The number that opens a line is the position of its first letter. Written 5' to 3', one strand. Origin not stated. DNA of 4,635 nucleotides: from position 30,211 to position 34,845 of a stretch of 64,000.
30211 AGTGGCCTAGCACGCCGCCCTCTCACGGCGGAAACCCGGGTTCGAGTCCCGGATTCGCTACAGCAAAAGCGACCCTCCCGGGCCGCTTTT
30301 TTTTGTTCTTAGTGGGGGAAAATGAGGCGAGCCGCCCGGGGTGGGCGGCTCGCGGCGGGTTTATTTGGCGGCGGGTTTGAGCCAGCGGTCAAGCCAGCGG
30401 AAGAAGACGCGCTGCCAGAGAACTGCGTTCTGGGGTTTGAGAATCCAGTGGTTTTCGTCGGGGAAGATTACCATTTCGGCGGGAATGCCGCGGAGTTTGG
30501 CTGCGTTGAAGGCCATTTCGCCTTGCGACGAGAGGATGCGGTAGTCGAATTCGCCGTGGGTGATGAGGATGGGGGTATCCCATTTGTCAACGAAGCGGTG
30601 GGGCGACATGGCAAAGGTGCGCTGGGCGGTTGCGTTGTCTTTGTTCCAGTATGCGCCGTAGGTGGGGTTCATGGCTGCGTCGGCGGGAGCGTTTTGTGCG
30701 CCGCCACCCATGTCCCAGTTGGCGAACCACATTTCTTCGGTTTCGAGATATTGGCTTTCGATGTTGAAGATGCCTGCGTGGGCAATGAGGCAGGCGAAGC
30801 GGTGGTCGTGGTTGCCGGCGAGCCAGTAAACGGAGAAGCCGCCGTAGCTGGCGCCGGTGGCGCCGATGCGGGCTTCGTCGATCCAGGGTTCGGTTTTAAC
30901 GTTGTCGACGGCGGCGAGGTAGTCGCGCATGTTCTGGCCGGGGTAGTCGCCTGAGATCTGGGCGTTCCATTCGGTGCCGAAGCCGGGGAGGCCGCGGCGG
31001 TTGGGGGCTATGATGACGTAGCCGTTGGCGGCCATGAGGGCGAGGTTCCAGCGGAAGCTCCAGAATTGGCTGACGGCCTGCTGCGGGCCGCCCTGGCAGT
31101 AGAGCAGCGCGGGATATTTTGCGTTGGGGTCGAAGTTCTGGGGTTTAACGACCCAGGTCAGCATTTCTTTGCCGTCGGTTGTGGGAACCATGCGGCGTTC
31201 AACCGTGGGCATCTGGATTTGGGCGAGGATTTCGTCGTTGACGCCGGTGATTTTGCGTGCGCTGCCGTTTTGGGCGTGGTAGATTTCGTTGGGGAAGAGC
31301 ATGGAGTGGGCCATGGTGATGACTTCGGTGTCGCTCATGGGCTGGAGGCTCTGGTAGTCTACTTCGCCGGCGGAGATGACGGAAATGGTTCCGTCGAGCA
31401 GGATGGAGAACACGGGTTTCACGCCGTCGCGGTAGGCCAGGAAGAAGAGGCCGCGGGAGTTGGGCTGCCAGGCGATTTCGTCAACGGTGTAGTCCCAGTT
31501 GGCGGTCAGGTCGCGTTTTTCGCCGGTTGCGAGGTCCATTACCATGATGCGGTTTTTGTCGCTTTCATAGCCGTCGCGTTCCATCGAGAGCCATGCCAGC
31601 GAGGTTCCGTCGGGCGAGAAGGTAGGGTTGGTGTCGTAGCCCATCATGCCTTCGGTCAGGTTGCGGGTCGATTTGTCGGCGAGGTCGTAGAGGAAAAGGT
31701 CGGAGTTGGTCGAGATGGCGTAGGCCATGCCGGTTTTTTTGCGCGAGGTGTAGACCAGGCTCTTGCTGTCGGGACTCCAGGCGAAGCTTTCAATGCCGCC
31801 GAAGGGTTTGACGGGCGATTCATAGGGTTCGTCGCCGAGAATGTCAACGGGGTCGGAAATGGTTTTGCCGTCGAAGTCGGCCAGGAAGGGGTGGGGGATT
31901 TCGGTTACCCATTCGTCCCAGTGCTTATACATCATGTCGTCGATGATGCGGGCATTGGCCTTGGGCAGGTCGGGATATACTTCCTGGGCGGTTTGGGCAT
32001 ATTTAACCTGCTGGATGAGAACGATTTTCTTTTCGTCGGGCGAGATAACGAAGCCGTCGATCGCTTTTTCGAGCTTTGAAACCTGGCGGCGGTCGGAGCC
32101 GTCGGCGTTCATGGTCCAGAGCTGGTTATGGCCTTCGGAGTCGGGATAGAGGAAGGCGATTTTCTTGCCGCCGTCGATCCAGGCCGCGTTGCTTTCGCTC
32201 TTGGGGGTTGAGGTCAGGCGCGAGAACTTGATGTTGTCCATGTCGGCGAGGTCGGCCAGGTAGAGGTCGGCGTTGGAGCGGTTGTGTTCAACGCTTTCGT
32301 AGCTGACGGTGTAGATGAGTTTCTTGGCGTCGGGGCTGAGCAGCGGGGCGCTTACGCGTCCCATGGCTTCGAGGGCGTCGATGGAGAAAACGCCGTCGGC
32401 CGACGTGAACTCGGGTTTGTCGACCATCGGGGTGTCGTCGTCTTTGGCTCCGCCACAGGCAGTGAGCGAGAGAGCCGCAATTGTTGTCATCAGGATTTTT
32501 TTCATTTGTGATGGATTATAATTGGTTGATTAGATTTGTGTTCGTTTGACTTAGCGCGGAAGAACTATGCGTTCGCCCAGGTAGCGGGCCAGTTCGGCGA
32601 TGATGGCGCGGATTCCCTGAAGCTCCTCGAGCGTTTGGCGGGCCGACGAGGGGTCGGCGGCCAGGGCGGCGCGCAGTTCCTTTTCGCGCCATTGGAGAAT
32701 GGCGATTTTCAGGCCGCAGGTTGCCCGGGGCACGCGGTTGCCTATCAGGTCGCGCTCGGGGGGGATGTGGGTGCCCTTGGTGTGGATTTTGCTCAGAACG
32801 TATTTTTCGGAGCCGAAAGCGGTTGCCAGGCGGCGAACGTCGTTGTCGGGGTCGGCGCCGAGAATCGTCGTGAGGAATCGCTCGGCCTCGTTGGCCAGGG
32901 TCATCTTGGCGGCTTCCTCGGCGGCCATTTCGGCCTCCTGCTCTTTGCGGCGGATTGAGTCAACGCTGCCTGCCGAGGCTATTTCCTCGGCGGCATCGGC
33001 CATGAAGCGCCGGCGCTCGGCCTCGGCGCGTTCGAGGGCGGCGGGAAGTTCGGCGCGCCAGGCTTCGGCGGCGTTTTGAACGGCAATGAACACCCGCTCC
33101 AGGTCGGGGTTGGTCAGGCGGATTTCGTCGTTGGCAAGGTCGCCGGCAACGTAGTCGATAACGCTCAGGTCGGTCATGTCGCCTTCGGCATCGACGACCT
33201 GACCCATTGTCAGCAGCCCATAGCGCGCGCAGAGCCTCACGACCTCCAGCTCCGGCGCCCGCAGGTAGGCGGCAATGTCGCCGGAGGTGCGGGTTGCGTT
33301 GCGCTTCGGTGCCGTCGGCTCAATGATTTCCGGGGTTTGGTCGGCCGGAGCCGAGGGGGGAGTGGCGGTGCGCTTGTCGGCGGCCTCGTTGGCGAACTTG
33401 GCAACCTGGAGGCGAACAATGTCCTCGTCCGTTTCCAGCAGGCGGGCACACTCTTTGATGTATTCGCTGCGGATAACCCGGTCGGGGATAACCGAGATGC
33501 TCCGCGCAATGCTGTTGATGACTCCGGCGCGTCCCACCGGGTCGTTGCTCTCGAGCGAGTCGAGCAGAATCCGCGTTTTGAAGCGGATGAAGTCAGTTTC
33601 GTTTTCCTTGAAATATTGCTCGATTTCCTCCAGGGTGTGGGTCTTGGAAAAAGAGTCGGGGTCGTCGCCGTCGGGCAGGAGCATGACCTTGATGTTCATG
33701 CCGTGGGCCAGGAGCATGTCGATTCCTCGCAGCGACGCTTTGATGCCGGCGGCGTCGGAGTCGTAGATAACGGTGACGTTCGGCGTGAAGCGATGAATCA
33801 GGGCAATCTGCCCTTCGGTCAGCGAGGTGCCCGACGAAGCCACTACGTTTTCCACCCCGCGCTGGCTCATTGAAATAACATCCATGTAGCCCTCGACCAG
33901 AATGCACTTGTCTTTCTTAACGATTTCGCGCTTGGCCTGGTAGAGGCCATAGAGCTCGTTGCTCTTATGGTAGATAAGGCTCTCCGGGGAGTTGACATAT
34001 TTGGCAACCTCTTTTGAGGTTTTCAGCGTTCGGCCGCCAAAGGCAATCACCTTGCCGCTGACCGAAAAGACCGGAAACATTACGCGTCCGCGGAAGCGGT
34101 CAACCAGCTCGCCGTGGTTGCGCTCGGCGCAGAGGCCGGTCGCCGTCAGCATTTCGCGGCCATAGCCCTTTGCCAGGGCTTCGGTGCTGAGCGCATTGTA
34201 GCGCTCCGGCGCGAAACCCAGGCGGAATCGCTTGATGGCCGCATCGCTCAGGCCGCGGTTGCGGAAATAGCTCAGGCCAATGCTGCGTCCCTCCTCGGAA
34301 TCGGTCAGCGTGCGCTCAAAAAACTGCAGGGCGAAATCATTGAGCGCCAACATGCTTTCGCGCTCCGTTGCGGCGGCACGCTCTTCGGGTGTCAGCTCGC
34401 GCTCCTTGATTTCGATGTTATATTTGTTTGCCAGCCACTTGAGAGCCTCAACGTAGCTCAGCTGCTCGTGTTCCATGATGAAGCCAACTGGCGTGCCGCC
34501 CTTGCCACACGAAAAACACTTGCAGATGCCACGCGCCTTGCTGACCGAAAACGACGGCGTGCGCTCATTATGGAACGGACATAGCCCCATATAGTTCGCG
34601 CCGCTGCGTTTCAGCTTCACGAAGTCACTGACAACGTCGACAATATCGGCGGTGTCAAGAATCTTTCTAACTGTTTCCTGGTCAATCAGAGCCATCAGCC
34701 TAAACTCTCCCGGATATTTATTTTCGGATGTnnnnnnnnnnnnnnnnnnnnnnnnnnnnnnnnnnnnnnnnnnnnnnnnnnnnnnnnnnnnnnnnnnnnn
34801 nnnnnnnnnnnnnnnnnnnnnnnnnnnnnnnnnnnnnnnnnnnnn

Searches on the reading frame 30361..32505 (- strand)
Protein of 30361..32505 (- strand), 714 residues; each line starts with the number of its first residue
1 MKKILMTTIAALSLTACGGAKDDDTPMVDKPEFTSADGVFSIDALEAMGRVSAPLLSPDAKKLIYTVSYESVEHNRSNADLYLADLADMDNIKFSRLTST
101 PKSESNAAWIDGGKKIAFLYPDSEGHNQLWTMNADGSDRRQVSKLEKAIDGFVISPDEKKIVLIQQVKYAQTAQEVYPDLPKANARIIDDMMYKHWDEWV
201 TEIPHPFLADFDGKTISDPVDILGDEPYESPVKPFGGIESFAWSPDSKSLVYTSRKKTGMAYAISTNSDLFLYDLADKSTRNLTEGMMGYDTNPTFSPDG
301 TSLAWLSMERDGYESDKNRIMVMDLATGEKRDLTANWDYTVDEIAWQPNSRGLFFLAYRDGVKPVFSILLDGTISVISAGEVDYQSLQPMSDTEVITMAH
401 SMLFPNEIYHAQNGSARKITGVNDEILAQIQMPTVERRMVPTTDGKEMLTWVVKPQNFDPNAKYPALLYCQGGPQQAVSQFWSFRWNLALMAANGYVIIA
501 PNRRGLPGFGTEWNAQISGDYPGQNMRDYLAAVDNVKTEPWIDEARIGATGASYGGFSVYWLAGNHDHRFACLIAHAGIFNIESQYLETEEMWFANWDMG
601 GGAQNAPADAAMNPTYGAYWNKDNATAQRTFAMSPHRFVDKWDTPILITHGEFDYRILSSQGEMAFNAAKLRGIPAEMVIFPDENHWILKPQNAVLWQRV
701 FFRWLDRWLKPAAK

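Call 54: search_protein_families(library=pfam, proteins=[window:30361-32505:-], max_evalue=0.001)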
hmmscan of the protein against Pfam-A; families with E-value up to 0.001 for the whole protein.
window:30361-32505:- (714 aa): 11 families
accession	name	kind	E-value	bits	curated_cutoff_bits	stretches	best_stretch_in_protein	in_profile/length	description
PF00326.27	Peptidase_S9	-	3.5e-51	174.2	22.6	1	482-710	1-211/213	Prolyl oligopeptidase family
PF07676.18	PD40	-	4.6e-14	52.4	20.9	2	289-310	9-30/38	WD40-like Beta Propeller Repeat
PF02129.25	Peptidase_S15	-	2.8e-09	37.5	23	1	444-590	1-141/262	X-Pro dipeptidyl-peptidase (S15 family)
PF00561.26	Abhydrolase_1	-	1.1e-06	28.9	25.8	1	465-611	1-132/245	alpha/beta hydrolase fold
PF00930.27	DPPIV_N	-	8e-06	25.3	22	0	239-370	187-314/354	Dipeptidyl peptidase IV (DPP IV) N-terminal region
PF20434.5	BD-FAE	-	4.4e-05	23.5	26.8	1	489-663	41-209/215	BD-FAE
PF25174.1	Beta-prop_THOC3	-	5.7e-05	22.7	305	0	258-359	59-150/272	THOC3 beta-propeller domain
PF01738.24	DLH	-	0.00018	21.6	21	0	617-693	129-193/217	Dienelactone hydrolase family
PF02897.21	Peptidase_S9_N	-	0.00033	20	24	0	296-359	131-190/414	Prolyl oligopeptidase, N-terminal beta-propeller domain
PF12697.13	Abhydrolase_6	-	0.00041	21.5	26.3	1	481-689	13-207/217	Alpha/beta hydrolase family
PF00756.26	Esterase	-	0.00083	19.6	22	0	449-603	9-160/251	Putative esterase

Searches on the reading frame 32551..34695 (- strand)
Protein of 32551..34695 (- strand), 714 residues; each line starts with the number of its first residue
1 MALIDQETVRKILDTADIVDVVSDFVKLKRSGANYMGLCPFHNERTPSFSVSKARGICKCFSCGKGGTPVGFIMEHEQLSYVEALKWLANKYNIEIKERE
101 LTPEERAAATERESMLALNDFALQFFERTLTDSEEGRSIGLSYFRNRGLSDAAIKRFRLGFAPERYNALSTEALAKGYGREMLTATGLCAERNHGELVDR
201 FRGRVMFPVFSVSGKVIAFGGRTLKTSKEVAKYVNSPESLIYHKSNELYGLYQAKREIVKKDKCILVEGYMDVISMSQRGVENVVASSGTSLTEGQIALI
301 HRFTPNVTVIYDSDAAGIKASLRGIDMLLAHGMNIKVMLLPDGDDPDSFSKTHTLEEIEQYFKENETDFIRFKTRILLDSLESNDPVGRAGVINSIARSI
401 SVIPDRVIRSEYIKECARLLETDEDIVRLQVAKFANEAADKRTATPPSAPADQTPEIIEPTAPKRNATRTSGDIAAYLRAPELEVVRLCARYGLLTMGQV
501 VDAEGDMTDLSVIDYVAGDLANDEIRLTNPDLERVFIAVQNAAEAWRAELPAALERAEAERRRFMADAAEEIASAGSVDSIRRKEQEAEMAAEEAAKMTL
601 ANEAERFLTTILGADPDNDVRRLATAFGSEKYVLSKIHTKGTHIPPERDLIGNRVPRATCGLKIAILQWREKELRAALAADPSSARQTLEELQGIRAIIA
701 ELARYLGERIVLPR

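Call 54: search_protein_families(library=pfam, proteins=[window:32551-34695:-], max_evalue=0.001)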
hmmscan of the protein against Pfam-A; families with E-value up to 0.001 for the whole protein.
window:32551-34695:- (714 aa): 7 families
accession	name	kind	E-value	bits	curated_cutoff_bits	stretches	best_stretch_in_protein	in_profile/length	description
PF08275.17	DNAG_N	-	1.3e-36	126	26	1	125-255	1-128/128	DNA primase catalytic core, N-terminal domain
PF01807.25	Zn_ribbon_DnaG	-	9.7e-35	118.8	24.9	1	5-99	2-96/98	CHC2 zinc finger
PF13155.12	Toprim_2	-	3e-21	76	22.1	1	265-349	1-87/88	Toprim-like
PF13662.12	Toprim_4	-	2.9e-16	59.9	25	1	263-337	2-83/85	Toprim domain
PF10410.14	DnaB_bind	-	6.1e-10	39.6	20.6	1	371-425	2-56/56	DnaB-helicase binding domain of primase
PF01751.28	Toprim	-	1.2e-08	35.4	23.1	1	265-337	3-93/96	Toprim domain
PF13362.12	Toprim_3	-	3.5e-05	24.6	27.2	1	264-350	2-89/95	Toprim domain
